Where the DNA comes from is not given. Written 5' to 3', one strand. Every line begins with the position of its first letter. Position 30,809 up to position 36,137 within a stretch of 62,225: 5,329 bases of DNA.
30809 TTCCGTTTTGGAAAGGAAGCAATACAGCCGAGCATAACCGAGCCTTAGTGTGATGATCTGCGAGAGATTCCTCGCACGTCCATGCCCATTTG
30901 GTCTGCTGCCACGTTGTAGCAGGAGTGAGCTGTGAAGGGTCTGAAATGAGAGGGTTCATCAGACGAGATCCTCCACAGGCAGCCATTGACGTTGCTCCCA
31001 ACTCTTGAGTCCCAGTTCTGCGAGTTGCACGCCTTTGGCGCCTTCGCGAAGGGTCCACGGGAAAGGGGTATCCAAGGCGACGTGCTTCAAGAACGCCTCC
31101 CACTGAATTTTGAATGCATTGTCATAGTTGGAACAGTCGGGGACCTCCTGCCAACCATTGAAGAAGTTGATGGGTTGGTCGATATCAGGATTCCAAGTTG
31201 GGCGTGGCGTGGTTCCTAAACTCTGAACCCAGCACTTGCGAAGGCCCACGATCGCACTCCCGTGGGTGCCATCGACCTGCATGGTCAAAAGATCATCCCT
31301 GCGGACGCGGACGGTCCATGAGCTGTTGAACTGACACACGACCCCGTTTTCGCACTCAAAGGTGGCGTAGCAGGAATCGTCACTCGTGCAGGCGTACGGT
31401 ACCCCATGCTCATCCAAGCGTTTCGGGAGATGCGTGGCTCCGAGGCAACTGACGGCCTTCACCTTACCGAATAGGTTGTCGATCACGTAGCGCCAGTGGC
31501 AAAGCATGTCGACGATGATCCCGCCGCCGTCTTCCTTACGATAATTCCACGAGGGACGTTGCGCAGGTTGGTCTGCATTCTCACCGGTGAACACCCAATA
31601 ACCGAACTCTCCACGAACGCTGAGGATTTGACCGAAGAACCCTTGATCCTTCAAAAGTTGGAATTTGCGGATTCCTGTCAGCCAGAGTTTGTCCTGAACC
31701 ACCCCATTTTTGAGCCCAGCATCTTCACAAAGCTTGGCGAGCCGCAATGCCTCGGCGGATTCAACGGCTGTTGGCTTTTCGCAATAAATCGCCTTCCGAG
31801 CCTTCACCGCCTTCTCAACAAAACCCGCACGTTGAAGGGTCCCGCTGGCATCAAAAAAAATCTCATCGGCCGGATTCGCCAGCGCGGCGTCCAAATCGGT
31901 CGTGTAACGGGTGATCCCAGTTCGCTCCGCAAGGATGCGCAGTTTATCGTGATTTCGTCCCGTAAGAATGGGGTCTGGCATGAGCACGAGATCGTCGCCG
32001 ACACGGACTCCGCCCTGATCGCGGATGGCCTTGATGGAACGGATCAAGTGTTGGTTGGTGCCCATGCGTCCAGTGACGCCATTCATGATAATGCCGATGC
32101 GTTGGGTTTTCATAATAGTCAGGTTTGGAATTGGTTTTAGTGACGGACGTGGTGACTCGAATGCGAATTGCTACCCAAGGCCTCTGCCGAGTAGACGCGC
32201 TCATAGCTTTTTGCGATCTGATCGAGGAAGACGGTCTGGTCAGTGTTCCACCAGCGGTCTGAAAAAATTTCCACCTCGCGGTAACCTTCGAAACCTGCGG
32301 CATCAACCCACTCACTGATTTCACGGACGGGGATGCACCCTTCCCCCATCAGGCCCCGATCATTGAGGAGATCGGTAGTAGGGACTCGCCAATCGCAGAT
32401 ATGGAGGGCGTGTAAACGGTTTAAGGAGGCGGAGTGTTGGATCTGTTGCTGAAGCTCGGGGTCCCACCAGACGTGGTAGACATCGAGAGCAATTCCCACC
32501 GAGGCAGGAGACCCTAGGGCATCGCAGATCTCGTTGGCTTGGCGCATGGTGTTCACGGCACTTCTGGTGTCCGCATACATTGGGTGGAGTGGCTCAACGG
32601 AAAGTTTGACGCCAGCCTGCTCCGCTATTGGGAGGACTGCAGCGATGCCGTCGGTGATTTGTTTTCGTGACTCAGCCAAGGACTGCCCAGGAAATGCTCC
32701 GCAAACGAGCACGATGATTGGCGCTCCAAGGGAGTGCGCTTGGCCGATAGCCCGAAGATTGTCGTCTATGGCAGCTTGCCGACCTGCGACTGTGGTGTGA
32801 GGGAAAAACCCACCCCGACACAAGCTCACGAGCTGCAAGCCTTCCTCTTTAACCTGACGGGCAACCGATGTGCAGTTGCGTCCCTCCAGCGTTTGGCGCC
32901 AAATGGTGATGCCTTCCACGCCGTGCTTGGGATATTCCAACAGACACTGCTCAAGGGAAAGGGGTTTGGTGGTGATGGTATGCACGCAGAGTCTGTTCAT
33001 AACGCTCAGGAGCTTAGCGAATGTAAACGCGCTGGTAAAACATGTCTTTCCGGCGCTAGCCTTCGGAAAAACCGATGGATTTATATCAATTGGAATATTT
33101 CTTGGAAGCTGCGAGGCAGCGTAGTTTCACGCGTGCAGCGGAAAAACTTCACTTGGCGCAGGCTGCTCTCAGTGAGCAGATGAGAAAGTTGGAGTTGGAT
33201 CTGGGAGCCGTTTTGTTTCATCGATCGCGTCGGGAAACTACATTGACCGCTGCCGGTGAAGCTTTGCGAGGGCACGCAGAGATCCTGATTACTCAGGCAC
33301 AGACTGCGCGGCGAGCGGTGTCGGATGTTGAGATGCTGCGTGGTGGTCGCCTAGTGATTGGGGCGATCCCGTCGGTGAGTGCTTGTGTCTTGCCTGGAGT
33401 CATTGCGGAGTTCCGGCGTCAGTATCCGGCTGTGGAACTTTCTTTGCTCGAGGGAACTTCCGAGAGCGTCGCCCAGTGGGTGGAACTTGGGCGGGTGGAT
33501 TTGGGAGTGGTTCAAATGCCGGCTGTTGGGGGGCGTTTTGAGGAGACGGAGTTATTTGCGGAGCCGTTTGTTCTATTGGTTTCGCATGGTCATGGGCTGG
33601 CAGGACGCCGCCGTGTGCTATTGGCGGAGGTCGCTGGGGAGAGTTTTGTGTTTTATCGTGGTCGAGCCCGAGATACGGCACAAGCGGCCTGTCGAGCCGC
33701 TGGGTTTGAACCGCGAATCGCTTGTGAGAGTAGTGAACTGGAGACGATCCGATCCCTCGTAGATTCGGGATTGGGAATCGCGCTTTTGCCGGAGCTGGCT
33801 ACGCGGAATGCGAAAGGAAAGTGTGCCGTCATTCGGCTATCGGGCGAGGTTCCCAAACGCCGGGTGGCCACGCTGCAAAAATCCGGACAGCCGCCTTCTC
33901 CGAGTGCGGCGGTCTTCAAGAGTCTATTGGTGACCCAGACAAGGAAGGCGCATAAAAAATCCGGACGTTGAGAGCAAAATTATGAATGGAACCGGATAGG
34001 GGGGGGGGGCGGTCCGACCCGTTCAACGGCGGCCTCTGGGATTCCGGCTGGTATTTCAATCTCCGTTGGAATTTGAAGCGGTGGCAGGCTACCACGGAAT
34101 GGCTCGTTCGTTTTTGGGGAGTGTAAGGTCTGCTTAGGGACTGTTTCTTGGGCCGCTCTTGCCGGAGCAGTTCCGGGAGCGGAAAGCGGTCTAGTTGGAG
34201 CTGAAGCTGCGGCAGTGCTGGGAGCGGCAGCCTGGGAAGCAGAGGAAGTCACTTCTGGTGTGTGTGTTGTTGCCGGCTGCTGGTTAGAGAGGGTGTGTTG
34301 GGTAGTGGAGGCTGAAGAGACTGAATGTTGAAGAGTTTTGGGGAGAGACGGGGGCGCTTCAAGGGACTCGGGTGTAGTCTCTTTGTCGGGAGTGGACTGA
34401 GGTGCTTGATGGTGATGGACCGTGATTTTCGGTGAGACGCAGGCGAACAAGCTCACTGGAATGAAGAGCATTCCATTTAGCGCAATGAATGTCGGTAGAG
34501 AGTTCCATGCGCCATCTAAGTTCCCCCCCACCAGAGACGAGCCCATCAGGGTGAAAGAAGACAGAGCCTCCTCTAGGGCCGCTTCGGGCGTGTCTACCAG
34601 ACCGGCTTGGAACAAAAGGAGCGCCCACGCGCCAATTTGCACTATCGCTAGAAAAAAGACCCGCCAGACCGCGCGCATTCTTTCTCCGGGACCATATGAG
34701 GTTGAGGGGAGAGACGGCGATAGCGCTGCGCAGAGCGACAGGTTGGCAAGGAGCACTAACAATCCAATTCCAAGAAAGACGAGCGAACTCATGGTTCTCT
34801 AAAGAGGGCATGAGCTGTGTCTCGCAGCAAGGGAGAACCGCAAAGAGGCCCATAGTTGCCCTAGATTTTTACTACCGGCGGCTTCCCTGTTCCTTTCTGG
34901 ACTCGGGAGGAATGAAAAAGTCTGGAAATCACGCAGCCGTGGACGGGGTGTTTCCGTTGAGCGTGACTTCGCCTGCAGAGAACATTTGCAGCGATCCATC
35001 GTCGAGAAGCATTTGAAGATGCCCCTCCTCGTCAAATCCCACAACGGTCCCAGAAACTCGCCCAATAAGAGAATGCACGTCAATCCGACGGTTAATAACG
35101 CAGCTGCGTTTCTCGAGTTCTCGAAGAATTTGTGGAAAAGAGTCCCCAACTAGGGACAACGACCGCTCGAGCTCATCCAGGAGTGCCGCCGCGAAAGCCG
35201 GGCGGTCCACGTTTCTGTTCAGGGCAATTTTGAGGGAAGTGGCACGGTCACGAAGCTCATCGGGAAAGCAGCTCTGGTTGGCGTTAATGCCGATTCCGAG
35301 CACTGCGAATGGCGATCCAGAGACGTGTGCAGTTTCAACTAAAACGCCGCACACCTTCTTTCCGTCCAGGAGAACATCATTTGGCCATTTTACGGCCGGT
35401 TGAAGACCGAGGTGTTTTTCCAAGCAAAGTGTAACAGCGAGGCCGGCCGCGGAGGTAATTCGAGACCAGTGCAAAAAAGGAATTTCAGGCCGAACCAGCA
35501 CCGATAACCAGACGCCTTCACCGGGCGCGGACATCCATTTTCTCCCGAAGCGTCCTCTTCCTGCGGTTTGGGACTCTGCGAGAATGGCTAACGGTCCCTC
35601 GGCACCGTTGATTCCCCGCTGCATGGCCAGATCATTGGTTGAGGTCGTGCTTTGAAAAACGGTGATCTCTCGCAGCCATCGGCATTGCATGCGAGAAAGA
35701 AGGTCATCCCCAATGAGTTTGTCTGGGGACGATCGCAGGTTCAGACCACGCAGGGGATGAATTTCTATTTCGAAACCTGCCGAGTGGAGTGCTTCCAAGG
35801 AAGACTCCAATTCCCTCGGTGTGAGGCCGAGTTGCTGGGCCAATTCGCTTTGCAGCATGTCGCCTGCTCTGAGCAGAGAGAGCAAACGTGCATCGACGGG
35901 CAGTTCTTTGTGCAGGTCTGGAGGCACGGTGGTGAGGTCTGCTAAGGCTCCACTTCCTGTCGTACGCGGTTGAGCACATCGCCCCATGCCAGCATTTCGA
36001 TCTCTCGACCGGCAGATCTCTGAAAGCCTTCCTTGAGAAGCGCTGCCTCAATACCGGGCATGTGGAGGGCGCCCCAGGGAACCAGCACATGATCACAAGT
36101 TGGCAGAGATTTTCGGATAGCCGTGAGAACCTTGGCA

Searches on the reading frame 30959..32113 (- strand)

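Call 9: search_protein_families(library=pfam, proteins=[window:30959-32113:-], max_evalue=0.001)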
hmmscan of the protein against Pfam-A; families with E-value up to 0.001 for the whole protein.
window:30959-32113:- (384 aa): 3 families
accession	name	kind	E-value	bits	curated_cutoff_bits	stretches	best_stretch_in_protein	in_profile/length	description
PF22725.1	GFO_IDH_MocA_C3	-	8e-22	78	27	1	152-287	5-123/124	GFO/IDH/MocA C-terminal domain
PF02894.22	GFO_IDH_MocA_C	-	1.7e-15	57.8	22.9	1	157-379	6-217/218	Oxidoreductase family, C-terminal alpha/beta domain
PF01408.29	GFO_IDH_MocA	-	7.3e-06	27.1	24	1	53-135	34-115/120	Oxidoreductase family, NAD-binding Rossmann fold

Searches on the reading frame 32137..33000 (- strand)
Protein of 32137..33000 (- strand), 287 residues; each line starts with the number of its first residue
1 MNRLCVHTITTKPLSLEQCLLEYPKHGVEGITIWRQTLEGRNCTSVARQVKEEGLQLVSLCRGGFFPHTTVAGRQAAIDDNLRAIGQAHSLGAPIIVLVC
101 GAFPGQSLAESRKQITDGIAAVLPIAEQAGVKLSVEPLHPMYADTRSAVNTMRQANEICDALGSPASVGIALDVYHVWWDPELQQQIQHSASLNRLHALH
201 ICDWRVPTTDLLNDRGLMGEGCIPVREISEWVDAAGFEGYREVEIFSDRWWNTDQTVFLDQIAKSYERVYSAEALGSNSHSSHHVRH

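Call 9: search_protein_families(library=pfam, proteins=[window:32137-33000:-], max_evalue=0.001)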
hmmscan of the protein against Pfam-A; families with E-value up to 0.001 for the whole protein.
window:32137-33000:- (287 aa): 1 family
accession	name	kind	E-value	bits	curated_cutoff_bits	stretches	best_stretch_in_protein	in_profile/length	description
PF01261.30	AP_endonuc_2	-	2e-38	133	31.1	1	25-253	6-234/249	Xylose isomerase-like TIM barrel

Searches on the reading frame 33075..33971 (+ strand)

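Call 9: search_protein_families(library=pfam, proteins=[window:33075-33971:+], max_evalue=0.001)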
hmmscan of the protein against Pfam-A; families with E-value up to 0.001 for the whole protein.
window:33075-33971:+ (298 aa): 2 families
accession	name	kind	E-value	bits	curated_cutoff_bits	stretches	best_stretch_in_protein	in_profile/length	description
PF03466.25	LysR_substrate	-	1.2e-47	162.4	28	1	90-288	5-207/209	LysR substrate binding domain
PF00126.33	HTH_1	-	1.8e-20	73.1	26.6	1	4-62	2-60/60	Bacterial regulatory helix-turn-helix protein, lysR family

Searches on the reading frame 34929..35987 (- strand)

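Call 10: search_protein_families(library=pfam, proteins=[window:34929-35987:-], max_evalue=0.001)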
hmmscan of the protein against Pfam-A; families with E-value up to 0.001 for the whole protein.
window:34929-35987:- (352 aa): 2 families
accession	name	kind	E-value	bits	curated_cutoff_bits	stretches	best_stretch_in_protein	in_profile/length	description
PF03099.24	BPL_LplA_LipB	-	4.5e-18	65.9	21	1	111-235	2-133/133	Biotin/lipoate A/B protein ligase family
PF02237.23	BPL_C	-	5.8e-05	23.4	21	1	298-341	2-45/48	Biotin protein ligase C terminal domain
